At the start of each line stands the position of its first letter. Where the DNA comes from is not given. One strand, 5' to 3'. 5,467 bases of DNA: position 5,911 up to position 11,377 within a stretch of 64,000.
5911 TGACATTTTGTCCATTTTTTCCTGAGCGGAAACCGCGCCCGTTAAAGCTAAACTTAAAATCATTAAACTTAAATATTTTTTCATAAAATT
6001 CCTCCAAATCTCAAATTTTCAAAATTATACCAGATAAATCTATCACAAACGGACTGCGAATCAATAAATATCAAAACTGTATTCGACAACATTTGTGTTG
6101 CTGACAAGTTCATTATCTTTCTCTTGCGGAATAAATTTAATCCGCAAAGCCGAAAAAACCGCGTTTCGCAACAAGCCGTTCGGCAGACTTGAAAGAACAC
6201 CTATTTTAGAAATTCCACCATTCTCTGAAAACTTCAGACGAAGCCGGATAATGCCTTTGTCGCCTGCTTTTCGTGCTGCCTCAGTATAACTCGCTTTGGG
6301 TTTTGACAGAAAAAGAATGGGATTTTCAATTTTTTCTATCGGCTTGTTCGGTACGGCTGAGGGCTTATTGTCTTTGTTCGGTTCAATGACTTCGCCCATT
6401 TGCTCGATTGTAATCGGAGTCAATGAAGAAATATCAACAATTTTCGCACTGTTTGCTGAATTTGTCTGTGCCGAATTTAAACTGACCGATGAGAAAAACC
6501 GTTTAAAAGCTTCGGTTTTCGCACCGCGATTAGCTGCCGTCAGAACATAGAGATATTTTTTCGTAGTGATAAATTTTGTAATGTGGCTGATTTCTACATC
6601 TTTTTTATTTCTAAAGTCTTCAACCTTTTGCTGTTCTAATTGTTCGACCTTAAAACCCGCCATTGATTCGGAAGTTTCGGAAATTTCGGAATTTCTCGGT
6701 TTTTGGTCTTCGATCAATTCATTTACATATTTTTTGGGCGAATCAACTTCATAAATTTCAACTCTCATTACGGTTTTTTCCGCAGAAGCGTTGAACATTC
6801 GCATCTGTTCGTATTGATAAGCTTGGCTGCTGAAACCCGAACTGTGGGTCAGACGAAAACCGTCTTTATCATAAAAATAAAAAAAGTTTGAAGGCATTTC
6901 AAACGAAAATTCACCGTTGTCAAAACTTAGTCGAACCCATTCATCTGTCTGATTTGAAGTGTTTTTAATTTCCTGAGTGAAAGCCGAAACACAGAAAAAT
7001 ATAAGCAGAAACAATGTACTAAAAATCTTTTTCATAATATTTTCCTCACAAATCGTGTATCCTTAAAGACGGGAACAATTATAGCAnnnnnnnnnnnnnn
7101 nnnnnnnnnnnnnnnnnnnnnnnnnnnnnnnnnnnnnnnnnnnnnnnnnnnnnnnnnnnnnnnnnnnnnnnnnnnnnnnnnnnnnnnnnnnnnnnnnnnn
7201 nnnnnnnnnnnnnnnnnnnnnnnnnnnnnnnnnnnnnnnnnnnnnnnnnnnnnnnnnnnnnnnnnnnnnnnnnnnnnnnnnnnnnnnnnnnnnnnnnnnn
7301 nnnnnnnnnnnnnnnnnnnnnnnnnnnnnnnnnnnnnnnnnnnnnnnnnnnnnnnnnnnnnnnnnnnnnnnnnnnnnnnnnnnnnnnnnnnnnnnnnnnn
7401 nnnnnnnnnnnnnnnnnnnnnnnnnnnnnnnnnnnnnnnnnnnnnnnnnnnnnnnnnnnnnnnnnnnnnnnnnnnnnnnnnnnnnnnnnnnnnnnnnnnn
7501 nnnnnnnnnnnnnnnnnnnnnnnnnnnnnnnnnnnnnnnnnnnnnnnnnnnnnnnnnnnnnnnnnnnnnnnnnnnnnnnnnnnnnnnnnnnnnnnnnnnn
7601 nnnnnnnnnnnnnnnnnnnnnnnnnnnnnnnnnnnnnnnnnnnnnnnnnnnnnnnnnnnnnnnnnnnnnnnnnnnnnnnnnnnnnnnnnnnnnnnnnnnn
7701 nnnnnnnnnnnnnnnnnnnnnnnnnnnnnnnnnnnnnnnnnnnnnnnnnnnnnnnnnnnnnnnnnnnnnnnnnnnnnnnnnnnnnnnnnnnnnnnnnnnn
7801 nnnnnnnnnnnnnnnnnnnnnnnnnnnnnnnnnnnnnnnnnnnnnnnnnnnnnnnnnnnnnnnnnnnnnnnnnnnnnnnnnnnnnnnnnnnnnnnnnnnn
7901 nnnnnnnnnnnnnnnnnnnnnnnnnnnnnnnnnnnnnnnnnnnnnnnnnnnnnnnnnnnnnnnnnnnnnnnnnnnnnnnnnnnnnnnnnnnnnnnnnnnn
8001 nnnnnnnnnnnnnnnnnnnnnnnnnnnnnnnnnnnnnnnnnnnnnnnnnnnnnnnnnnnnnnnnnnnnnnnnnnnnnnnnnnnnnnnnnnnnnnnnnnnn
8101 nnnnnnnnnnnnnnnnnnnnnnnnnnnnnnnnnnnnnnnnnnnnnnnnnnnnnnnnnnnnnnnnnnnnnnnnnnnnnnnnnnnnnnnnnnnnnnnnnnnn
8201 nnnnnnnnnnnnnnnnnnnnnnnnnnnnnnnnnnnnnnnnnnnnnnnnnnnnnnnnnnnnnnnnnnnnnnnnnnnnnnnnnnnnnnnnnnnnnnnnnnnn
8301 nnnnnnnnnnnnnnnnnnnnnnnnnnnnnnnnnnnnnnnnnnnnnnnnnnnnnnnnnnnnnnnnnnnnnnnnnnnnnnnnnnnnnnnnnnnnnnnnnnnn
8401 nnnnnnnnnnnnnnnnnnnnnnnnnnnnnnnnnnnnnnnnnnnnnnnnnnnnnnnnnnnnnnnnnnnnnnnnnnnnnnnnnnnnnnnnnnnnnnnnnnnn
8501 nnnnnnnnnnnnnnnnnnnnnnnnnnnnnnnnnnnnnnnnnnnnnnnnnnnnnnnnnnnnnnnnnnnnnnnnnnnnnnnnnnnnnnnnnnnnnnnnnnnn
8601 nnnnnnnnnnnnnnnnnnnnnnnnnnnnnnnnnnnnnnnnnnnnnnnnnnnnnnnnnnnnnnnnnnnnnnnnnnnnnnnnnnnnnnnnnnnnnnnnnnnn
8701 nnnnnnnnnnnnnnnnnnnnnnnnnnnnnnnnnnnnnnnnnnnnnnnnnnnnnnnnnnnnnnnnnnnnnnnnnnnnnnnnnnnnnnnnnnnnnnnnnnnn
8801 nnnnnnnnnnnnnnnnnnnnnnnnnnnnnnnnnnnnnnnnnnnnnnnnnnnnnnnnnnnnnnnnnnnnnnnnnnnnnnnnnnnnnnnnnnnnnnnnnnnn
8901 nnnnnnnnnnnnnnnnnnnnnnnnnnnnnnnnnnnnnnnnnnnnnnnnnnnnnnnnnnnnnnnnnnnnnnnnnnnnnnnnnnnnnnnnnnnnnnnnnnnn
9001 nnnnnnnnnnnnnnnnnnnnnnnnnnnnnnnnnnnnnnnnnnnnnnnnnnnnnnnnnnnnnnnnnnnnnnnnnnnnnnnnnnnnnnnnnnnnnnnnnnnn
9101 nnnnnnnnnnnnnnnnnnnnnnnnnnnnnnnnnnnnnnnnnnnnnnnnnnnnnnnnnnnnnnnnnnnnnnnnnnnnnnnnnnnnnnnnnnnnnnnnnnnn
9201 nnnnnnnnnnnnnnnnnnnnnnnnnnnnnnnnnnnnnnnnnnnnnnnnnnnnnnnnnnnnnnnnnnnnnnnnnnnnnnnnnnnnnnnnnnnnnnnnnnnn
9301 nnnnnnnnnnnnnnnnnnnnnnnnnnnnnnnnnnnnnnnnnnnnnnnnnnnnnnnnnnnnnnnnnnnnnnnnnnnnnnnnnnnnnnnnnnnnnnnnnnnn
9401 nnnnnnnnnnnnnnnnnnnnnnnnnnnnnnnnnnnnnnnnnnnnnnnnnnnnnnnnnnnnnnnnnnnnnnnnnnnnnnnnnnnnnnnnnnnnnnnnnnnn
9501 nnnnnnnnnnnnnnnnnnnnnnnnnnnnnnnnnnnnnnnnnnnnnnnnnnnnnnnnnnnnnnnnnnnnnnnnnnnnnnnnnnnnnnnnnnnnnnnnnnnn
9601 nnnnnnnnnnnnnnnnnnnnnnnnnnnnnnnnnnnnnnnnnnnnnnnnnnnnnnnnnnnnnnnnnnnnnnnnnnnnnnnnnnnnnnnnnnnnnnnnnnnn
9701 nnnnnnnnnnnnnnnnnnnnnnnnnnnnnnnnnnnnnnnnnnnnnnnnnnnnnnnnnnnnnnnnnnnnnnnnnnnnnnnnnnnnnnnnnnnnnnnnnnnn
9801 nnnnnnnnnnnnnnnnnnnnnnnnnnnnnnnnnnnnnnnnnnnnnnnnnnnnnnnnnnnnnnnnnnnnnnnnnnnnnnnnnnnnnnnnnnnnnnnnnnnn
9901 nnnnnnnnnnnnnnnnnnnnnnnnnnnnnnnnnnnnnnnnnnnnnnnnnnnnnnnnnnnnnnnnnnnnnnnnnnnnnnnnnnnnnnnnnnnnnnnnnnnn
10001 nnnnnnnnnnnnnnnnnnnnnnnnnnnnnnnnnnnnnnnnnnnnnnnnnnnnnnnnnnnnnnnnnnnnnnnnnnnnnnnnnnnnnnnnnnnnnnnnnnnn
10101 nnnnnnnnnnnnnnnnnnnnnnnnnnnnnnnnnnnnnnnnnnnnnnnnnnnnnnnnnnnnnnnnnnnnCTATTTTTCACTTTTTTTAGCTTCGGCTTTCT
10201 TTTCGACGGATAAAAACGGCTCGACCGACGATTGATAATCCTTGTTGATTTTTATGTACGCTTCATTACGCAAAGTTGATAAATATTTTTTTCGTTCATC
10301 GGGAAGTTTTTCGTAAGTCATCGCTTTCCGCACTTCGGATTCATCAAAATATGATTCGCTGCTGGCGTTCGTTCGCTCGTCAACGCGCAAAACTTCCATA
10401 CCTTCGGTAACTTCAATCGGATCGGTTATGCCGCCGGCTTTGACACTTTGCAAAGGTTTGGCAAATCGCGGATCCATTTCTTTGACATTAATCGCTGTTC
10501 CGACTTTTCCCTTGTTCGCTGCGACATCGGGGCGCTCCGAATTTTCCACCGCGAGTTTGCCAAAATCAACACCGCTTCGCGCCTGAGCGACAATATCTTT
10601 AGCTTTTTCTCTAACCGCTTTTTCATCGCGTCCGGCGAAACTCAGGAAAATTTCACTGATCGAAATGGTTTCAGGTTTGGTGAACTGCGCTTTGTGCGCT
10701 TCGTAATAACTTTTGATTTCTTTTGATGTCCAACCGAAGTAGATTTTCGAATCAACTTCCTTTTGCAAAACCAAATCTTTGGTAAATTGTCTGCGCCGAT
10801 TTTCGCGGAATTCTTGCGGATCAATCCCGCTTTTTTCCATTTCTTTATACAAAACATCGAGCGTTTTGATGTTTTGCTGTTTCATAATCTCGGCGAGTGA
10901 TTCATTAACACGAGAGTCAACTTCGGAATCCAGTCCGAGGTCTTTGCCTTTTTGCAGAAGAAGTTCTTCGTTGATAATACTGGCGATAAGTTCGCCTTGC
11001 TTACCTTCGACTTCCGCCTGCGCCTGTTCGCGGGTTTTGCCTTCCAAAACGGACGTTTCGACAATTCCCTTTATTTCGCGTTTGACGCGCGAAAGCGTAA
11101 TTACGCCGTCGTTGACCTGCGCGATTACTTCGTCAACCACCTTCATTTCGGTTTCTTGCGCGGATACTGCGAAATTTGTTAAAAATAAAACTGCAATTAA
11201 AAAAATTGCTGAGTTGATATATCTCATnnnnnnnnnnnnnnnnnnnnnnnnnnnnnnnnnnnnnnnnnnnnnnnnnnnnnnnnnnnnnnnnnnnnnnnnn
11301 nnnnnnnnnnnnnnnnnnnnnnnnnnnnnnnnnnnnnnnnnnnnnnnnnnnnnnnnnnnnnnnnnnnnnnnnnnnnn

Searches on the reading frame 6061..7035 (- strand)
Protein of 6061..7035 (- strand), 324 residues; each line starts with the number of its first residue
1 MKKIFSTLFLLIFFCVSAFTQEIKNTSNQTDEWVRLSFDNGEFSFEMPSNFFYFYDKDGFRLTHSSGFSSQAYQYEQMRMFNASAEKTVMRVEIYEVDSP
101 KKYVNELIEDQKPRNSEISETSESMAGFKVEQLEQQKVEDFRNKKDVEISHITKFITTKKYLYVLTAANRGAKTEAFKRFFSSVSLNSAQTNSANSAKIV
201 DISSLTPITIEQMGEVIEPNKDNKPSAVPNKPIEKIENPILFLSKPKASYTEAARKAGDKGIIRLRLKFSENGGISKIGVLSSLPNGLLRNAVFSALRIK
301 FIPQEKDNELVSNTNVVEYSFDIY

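Call 57: search_protein_families(library=pfam, proteins=[window:6061-7035:-], max_evalue=0.0001)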
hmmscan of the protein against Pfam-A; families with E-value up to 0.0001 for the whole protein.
window:6061-7035:- (324 aa): 1 family
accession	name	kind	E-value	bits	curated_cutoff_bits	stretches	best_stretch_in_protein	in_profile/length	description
PF03544.19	TonB_C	-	3.5e-05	24.6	24.6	0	248-321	3-77/79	Gram-negative bacterial TonB protein C-terminal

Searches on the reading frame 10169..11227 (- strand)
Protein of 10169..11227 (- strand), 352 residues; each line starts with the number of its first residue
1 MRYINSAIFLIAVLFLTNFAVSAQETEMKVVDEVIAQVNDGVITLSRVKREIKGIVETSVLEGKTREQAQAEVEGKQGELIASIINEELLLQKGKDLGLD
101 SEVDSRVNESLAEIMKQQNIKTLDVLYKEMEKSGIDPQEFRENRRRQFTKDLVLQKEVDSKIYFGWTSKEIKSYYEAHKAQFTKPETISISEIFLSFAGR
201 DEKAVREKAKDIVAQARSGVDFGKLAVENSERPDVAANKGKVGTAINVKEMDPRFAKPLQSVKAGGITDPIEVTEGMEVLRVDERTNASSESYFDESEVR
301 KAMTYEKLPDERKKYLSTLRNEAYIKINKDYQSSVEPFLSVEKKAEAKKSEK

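Call 57: search_protein_families(library=pfam, proteins=[window:10169-11227:-], max_evalue=0.0001)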
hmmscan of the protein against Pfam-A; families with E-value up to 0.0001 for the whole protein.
window:10169-11227:- (352 aa): 5 families
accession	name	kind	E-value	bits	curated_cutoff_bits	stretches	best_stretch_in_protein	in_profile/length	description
PF00639.27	Rotamase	-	1.9e-14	54.8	21.7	1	199-283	8-96/97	PPIC-type PPIASE domain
PF13145.12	Rotamase_2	-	8.2e-12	46.4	27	1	167-292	2-115/121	PPIC-type PPIASE domain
PF13616.12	Rotamase_3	-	1.1e-11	45.8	22.5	1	183-285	11-115/116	PPIC-type PPIASE domain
PF13624.11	SurA_N_3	-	7.9e-09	36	27.2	1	7-149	17-157/162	SurA-like N-terminal domain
PF09312.16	SurA_N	-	1.3e-08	35.4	30.8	1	31-147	1-111/118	SurA N-terminal domain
